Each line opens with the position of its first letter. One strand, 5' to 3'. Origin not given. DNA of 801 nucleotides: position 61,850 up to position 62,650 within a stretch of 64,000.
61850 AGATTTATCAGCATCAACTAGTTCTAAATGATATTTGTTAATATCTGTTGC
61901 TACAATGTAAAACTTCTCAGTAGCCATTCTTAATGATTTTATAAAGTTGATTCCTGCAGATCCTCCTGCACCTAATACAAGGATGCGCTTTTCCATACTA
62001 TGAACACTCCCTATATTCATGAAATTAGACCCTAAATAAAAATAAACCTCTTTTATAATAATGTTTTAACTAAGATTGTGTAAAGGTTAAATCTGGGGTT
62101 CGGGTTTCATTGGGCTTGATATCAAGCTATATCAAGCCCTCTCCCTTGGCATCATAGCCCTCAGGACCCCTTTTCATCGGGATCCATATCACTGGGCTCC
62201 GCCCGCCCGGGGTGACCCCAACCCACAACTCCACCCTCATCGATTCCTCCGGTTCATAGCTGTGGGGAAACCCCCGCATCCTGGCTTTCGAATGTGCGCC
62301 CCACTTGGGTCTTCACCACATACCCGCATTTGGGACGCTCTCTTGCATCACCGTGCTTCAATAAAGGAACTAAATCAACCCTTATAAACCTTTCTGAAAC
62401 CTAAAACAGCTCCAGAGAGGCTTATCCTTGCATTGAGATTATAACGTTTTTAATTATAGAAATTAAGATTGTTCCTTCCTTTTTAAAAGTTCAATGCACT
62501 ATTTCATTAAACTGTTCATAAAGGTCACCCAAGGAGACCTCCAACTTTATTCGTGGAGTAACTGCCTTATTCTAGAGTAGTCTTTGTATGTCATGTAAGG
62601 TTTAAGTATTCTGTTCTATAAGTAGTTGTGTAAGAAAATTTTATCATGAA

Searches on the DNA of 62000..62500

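Call 43: search_rna_families(source=window, start=62000, end=62500, threshold=evalue, max_evalue=1, show_alignments=2)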
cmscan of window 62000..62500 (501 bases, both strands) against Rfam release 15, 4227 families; matches with E-value up to 1: 1.
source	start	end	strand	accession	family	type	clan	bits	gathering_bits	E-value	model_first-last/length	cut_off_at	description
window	62033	62089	-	RF02350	psRNA6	Gene; sRNA;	-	13.2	60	0.2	1-333/333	no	Nitrosomonas sRNA psRNA6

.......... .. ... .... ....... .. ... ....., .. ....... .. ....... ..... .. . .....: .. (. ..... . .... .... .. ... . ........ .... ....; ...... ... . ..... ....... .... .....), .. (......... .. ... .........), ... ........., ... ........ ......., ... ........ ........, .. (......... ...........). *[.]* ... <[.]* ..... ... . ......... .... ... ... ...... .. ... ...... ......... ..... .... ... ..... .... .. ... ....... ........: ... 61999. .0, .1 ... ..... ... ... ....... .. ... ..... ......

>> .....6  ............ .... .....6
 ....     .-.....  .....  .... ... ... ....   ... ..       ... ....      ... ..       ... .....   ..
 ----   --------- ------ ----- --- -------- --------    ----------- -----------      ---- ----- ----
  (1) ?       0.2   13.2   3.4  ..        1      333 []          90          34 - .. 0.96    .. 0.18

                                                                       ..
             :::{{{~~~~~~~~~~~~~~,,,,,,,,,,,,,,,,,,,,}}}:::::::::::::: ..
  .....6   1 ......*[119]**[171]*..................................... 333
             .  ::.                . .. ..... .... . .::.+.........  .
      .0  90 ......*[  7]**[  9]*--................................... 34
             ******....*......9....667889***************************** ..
